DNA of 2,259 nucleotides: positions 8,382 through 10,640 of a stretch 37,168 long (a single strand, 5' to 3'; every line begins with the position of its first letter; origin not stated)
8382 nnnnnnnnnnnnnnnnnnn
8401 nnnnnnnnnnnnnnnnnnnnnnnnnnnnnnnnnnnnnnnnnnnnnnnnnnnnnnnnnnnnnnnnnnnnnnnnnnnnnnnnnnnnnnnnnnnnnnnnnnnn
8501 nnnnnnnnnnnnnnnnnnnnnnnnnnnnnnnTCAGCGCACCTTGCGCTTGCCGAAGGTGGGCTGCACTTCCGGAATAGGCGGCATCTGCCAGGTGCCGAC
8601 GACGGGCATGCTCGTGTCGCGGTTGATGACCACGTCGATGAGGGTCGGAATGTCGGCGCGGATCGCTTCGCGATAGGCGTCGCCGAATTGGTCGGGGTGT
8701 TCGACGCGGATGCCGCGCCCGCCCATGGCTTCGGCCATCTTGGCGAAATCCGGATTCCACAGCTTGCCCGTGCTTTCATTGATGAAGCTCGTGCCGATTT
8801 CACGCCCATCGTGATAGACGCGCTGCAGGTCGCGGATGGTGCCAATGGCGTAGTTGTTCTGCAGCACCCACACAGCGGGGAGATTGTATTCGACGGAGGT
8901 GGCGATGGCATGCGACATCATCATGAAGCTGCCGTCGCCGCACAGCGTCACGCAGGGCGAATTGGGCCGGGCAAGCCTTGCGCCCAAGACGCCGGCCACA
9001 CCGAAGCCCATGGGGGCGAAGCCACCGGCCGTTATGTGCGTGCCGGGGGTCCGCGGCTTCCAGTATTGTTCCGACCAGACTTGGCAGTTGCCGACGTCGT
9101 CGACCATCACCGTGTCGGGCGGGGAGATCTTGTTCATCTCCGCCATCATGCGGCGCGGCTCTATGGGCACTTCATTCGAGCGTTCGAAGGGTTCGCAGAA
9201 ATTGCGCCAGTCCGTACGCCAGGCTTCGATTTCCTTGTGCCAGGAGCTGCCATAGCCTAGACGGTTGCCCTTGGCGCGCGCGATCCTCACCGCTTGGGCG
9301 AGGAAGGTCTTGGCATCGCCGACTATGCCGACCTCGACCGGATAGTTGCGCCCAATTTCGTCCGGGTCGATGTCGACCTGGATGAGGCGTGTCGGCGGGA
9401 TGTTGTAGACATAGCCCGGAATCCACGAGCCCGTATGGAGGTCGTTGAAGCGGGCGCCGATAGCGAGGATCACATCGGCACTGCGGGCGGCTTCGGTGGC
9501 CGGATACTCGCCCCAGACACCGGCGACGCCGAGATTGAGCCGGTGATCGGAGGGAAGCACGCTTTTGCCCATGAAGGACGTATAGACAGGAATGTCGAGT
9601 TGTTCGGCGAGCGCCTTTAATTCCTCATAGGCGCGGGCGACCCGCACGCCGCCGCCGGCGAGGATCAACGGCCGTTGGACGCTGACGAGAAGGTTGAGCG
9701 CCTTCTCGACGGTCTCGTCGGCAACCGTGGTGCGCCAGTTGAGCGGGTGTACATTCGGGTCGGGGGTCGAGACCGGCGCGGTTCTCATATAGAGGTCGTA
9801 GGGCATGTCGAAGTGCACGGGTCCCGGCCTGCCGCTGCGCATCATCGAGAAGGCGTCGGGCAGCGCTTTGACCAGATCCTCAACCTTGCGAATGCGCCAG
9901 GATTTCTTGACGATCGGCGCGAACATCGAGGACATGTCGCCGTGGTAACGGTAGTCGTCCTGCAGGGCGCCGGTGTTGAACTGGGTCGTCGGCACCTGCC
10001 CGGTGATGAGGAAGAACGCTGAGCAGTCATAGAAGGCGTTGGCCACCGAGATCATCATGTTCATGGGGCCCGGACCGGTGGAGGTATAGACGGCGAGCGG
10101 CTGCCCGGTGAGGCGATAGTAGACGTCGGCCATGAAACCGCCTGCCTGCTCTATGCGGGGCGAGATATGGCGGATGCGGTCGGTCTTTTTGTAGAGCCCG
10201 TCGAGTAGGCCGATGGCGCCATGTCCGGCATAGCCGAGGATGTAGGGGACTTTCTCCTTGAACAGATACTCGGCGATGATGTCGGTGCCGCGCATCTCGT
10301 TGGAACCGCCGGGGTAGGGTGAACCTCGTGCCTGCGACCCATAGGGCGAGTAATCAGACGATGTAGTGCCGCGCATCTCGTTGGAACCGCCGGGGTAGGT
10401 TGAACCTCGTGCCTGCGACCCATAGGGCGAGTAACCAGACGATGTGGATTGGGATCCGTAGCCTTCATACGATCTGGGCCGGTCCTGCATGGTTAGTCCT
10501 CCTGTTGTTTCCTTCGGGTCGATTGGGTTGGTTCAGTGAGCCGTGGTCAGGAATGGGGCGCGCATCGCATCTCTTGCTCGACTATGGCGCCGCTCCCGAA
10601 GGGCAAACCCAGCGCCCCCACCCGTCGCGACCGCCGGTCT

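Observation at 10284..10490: TPP-dependent enzyme with an S/Y/G-rich, FUS-like low-complexity N-terminal extension built from an 81-bp tandem duplication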

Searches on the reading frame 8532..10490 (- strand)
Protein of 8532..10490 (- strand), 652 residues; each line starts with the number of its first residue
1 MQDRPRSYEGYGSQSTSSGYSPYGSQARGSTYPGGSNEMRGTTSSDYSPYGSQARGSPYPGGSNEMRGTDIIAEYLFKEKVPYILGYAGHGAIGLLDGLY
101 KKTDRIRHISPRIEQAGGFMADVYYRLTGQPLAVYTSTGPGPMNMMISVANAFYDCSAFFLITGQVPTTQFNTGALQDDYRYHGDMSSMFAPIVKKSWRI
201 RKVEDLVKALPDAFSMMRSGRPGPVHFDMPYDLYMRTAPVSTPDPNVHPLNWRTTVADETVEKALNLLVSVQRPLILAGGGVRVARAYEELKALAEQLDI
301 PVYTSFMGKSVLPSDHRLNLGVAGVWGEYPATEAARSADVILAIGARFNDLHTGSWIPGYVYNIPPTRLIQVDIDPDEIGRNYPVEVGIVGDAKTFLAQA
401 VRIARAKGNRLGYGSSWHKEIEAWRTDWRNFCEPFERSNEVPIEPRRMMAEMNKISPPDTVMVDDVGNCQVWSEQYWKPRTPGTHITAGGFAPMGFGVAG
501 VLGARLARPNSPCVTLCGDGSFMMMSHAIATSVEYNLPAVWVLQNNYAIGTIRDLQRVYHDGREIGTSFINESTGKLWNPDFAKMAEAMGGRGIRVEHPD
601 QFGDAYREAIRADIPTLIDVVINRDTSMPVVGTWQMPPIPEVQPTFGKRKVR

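Call 4: search_protein_families(library=pfam, proteins=[window:8532-10490:-], max_evalue=0.01)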
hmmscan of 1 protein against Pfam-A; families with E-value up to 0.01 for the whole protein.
window:8532-10490:- (652 aa): 3 families
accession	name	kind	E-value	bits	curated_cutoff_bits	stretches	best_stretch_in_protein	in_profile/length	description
PF00205.28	TPP_enzyme_M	-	2.6e-45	153.9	30.4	1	261-399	1-136/137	Thiamine pyrophosphate enzyme, central domain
PF02775.26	TPP_enzyme_C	-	7.3e-40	136.7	21.9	1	465-620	1-151/151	Thiamine pyrophosphate enzyme, C-terminal TPP binding domain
PF02776.23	TPP_enzyme_N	-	1.7e-25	89.6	26.8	1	66-178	1-112/119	Thiamine pyrophosphate enzyme, N-terminal TPP binding domain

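Call 5: search_protein_families(library=ncbifam, proteins=[window:8532-10490:-], max_evalue=0.01)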
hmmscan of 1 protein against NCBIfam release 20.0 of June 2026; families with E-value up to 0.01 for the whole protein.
window:8532-10490:- (652 aa): 51 families (the best 25 are shown)
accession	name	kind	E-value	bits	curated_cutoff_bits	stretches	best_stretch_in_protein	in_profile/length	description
TIGR00118.1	acolac_lg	equivalog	1.3e-122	410.2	538.35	1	66-630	1-543/557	biosynthetic-type acetolactate synthase large subunit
NF004919.0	PRK06276.1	equivalog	2e-118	396.3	866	1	66-631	1-547/582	acetolactate synthase large subunit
NF004710.0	PRK06048.1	equivalog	8.2e-113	377.8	976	1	63-629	5-545/561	acetolactate synthase large subunit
NF005651.0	PRK07418.1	subfamily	1.7e-102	343.6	942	1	64-627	17-564/617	acetolactate synthase large subunit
NF005860.0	PRK07789.1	equivalog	1.8e-102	343.6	881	1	63-628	31-584/615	acetolactate synthase large subunit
NF005824.0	PRK07710.1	equivalog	1.4e-100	337.3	976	1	64-631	15-558/573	acetolactate synthase large subunit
NF006581.0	PRK09107.1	equivalog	6.2e-99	331.9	974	1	63-629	8-561/595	acetolactate synthase 3 large subunit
NF006319.0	PRK08527.1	equivalog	1.7e-98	330.5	905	1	65-631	3-548/565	acetolactate synthase large subunit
NF005058.0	PRK06466.1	equivalog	1.8e-98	330.4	951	1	66-625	4-550/574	acetolactate synthase 3 large subunit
NF005039.0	PRK06456.1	equivalog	4.1e-97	326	868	1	67-626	3-548/572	acetolactate synthase large subunit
NF006052.0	PRK08199.1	subfamily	3.5e-96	322.7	539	1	64-629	6-544/559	thiamine pyrophosphate protein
NF005409.0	PRK06965.1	equivalog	4.4e-96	322.6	1035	1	61-615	16-553/587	acetolactate synthase 3 catalytic subunit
NF006524.0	PRK08978.1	equivalog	1.6e-94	317.2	738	1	66-627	1-529/548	acetolactate synthase 2 catalytic subunit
NF008431.0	PRK11269.1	equivalog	1.4e-93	314.4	791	1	65-628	3-561/591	glyoxylate carboligase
NF006187.0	PRK08322.1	equivalog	1.1e-90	304.7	509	1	66-624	2-530/548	acetolactate synthase large subunit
TIGR03457.1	sulphoacet_xsc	equivalog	5.6e-82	275.9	676.4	1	66-629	2-563/579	sulfoacetaldehyde acetyltransferase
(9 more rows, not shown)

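Call 7: find_homologous_proteins(query=window:8532-10490:-)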
Query window:8532-10490:- (652 aa): 4139 proteins with E <= 0.001 among 8000 candidates; the best 120 are listed.
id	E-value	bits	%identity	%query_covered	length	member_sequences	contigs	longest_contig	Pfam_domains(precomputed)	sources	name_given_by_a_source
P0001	0.0e+0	1451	94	100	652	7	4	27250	PF02775.27,PF02776.24,PF00205.29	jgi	jgi:acetolactate synthase I/II/III large subunit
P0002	0.0e+0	1441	94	100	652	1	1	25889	PF02775.27,PF02776.24,PF00205.29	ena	-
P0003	0.0e+0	1430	93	100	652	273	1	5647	PF02775.27,PF02776.24,PF00205.29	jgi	-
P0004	0.0e+0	1427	93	100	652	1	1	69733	PF02775.27,PF02776.24,PF00205.29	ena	-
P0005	0.0e+0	1427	93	100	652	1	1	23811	PF02775.27,PF02776.24,PF00205.29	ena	-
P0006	0.0e+0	1426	93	100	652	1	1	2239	PF02775.27,PF02776.24,PF00205.29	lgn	-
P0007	0.0e+0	1425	93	100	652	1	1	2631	PF02775.27,PF02776.24,PF00205.29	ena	-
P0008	0.0e+0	1425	93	100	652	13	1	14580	PF02775.27,PF02776.24,PF00205.29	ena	-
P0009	0.0e+0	1425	93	100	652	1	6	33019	PF02775.27,PF02776.24,PF00205.29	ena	-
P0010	0.0e+0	1424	93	100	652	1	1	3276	PF02775.27,PF02776.24,PF00205.29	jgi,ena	jgi:acetolactate synthase I/II/III large subunit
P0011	0.0e+0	1424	93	100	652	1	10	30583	PF02775.27,PF02776.24,PF00205.29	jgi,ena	jgi:acetolactate synthase I/II/III large subunit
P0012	0.0e+0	1423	93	100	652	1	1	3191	PF02775.27,PF02776.24,PF00205.29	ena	-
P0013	0.0e+0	1423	93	100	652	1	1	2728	PF02775.27,PF02776.24,PF00205.29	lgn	-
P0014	0.0e+0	1423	93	100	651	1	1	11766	PF02775.27,PF02776.24,PF00205.29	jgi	jgi:acetolactate synthase I/II/III large subunit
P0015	0.0e+0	1422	93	100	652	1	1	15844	PF02775.27,PF02776.24,PF00205.29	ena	-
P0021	0.0e+0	1418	92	100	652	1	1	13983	PF02775.27,PF02776.24,PF00205.29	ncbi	-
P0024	0.0e+0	1410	91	100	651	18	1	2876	PF02775.27,PF02776.24,PF00205.29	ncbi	-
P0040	0.0e+0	1286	85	100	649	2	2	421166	PF02775.27,PF02776.24,PF00205.29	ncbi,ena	-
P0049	0.0e+0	1267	85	94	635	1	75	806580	PF02775.27,PF02776.24,PF00205.29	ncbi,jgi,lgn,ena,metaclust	jgi:acetolactate synthase I/II/III large subunit|metaclust:\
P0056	0.0e+0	1261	82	100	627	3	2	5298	PF02775.27,PF02776.24,PF00205.29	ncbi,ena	-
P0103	0.0e+0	1129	79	91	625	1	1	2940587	PF02775.27,PF02776.24,PF00205.29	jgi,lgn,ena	-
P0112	0.0e+0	1108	77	92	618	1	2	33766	PF02775.27,PF02776.24,PF00205.29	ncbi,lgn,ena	-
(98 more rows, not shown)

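Call 15: search_solved_structures(query=window:8532-10490:-, max_evalue=1e-30)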
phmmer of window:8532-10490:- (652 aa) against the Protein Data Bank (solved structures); distinct sequences matched with E-value up to 1e-30: 71 (the best 60 are shown).
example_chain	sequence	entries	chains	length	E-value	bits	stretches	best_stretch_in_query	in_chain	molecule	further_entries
8xod_A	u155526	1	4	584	5.3e-88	299.3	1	61-629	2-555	BbmA-G484F complex with CBOA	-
8x3x_A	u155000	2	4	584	1.4e-87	297.9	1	61-629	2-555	BbmA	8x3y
1jsc_A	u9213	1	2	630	9.8e-70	238.9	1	66-629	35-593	ACETOHYDROXY-ACID SYNTHASE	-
6u9d_A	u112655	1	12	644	1e-69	238.8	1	66-629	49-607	Acetolactate synthase catalytic subunit, mitochondrial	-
1n0h_A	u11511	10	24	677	1.2e-69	238.6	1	66-629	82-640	Acetolactate synthase | Acetolactate synthase, mitochondrial | Acetolactate synthase catalytic subunit, mitochondrial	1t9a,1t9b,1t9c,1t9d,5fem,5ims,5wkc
2pan_A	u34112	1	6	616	2.3e-69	237.7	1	53-629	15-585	Glyoxylate carboligase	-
8beo_A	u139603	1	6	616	5.9e-69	236.3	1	53-629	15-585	Glyoxylate carboligase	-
8i01_A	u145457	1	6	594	9.5e-69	235.7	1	64-629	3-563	Glyoxylate carboligase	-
8i05_A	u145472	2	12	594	6.6e-68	232.9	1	64-629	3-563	Glyoxylate carboligase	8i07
8i08_A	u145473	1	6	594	8.6e-68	232.5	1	64-629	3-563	Glyoxylate carboligase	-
6dek_A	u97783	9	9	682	3.3e-67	230.5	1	66-627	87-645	Acetolactate synthase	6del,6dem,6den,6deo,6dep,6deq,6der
6lpi_A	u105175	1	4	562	2.4e-66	227.7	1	66-563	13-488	Acetolactate synthase isozyme 1 large subunit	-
7u25_A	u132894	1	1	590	6.5e-65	223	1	66-624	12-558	Acetolactate synthase, chloroplastic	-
7stq_A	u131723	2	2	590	8.9e-65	222.5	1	66-624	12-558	Acetolactate synthase, chloroplastic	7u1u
7ct6_A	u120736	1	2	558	9.8e-65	222.4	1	83-624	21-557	Glyoxylate carboligase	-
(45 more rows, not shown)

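Call 17: find_related_loci(query=A2, collection=genome_contigs, flank=8000)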
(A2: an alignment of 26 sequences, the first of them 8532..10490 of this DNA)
Query A2 (652 aa) in genome_contigs; peptide patterns used: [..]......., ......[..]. (x = any residue, [..] = any of these).
599 stretches matched a pattern (row limit reached: there are more); 529 encode a relative of the query (tblastn E <= 1e-3); the best 80 are kept; 80 distinct loci.
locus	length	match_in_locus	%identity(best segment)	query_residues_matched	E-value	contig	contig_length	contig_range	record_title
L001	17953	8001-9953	92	1-651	0e+0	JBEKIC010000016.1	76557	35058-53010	MAG: Xanthobacteraceae bacterium isolate SPRUCE 291 SPRUCE_291_16, whole genome shotgun sequence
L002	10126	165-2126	89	1-652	0e+0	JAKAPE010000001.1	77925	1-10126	MAG: Proteobacteria bacterium isolate YF1.bin4 NODE_267_length_77925_cov_1.972840, whole genome shotgun sequence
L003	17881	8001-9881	88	1-652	0e+0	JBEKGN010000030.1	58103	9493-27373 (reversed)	MAG: Roseiarcus sp. isolate SPRUCE 254 SPRUCE_254_30, whole genome shotgun sequence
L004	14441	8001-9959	90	1-651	0e+0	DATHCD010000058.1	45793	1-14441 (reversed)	MAG TPA_asm: Xanthobacteraceae bacterium isolate SMAG_U12358 k141_1355829, whole genome shotgun sequence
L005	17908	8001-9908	87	20-652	0e+0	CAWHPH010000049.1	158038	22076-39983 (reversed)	MAG: uncultured Alphaproteobacteria bacterium isolate MFD09222.bin.1.128 genome assembly, contig: contig_47435, whole ge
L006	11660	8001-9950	88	1-650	0e+0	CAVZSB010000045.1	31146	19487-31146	MAG: uncultured Alphaproteobacteria bacterium isolate MFD05705.bin.1.150 genome assembly, contig: contig_72412, whole ge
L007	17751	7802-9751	87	1-650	0e+0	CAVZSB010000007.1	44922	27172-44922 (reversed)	MAG: uncultured Alphaproteobacteria bacterium isolate MFD05705.bin.1.150 genome assembly, contig: contig_23123, whole ge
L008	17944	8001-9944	84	1-652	0e+0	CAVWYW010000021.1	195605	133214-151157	MAG: uncultured Alphaproteobacteria bacterium isolate MFD09286.bin.2.97 genome assembly, contig: contig_45234, whole gen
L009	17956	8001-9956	86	1-652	0e+0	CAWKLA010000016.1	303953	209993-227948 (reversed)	MAG: uncultured Alphaproteobacteria bacterium isolate MFD04540.bin.2.36 genome assembly, contig: contig_5773, whole geno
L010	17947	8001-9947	85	1-652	0e+0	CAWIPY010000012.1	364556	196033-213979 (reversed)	MAG: uncultured proteobacterium isolate MFD01721.bin.1.46 genome assembly, contig: contig_47881, whole genome shotgun se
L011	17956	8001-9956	87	1-652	0e+0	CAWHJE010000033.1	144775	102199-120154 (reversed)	MAG: uncultured Alphaproteobacteria bacterium isolate MFD02134.bin.1.73 genome assembly, contig: contig_6419, whole geno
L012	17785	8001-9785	89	60-652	0e+0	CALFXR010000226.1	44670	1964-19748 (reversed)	MAG TPA_asm: uncultured Mesorhizobium sp. isolate SRR5576004_bin.24_CONCOCT_v1.1_MAG genome assembly, contig: ERZ795037.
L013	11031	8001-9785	89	60-652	0e+0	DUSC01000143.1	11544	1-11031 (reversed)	MAG TPA_asm: Hyphomicrobiales bacterium isolate AS26fmACSIPLY_5 28436_AS26, whole genome shotgun sequence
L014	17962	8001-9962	83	1-652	0e+0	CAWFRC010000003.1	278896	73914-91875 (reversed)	MAG: uncultured Alphaproteobacteria bacterium isolate MFD00964.bin.1.185 genome assembly, contig: contig_125503, whole g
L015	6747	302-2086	89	60-652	0e+0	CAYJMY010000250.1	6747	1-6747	MAG TPA_asm: uncultured Mesorhizobium sp. isolate ERP124720_co1_147 genome assembly, contig: NODE_12580_length_6747_cov_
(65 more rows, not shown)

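Call 34: list_cluster_members(proteins=[P0049, P0040, P0103, P0021, P0024, P0056, P0112])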
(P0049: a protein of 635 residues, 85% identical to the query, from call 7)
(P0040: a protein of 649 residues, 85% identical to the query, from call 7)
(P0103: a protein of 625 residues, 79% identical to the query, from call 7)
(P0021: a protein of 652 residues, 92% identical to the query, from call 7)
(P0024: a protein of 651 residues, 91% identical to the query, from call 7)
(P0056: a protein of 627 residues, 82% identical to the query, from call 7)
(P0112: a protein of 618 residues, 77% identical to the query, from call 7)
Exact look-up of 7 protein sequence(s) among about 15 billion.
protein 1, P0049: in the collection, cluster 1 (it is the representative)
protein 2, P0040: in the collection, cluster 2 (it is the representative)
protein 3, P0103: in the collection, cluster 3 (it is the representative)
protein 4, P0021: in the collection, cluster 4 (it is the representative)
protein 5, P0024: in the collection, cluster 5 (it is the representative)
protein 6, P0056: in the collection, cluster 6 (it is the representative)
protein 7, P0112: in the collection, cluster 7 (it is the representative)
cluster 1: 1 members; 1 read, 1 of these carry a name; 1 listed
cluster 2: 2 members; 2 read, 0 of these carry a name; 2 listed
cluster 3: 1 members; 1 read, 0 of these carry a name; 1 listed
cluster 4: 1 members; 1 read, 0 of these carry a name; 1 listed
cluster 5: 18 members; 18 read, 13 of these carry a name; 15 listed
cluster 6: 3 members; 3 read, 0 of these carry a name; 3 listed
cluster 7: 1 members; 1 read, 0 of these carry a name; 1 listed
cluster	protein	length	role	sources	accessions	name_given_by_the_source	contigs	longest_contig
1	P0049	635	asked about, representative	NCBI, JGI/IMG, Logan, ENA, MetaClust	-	acetolactate synthase I/II/III large subunit | \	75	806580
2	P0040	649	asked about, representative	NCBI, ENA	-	-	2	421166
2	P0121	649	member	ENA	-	-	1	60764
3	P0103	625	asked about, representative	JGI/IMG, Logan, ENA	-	-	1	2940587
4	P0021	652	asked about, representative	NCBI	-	-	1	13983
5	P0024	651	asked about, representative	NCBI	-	-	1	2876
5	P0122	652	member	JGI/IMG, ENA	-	acetolactate synthase I/II/III large subunit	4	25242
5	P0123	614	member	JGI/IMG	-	acetolactate synthase-1/2/3 large subunit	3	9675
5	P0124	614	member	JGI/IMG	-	acetolactate synthase-1/2/3 large subunit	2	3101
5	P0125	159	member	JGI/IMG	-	acetolactate synthase-1/2/3 large subunit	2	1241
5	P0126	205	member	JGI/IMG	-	acetolactate synthase-1/2/3 large subunit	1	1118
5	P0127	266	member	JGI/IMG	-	acetolactate synthase-1/2/3 large subunit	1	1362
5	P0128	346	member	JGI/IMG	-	acetolactate synthase-1/2/3 large subunit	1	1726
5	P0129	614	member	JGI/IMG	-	acetolactate synthase-1/2/3 large subunit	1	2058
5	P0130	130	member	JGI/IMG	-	acetolactate synthase-1/2/3 large subunit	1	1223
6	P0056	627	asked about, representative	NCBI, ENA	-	-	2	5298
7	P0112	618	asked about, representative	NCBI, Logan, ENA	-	-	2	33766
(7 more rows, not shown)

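Call 39: predict_structure(alignment_id=A2)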
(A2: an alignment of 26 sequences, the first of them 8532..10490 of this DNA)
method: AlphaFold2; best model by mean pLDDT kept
length: 652 residues; sequences in the alignment: 26
mean_pLDDT: 57.8   pTM: 0.62
mean pLDDT of the five models: 57.8, 49.6, 47.5, 42.1, 40.1
residues with pLDDT >= 90: 29; 70-90: 204; 50-70: 158; < 50: 261
segments of 3 or more residues with pLDDT < 50: 1-65, 87-91, 107-115, 137-160, 162-195, 238-240, 245-254, 324-327, 352-363, 466-475, 489-496, 518-523, 546-573, 575-578, 624-652
pLDDT, mean of each block of 10 residues (from residue 1): 32 26 25 27 25 26 52 74 56 61 55 51 66 53 35 38 39 29 29 48 72 66 55 54 46 62 90 83 73 91 73 82 55 79 69 36 58 61 68 85 86 73 77 58 62 86 58 60 68 48 77 68 55 78 56 37 38 45 78 82 89 85 44 26 27 27
secondary structure, 60 per line:
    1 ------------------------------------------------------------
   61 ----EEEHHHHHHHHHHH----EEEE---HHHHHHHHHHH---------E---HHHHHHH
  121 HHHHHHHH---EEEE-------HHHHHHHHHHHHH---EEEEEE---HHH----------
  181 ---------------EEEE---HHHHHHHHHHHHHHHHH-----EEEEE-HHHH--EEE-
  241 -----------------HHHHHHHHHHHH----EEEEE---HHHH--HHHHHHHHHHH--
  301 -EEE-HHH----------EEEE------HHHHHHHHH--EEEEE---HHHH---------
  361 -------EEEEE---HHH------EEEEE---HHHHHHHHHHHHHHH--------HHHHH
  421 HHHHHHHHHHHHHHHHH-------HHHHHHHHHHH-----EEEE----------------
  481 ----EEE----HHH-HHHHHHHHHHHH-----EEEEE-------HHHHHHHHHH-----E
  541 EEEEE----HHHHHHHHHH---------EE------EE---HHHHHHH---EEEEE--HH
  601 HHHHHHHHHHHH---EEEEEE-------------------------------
elements in order (helices of 4 or more, strands of 3 or more residues): E65-67 H68-78 E83-86 H90-100 H114-128 E132-135 H143-155 E159-164 E196-199 H203-219 E225-229 H231-234 E237-239 H258-269 E274-278 H282-285 H288-298 E302-304 E319-322 H329-337 E340-344 H348-351 E368-372 E385-389 H393-407 H416-437 H445-455 E461-464 E485-487 H496-507 E513-517 H525-534 E540-545 H550-559 H582-588 E592-596 H599-612 E616-621
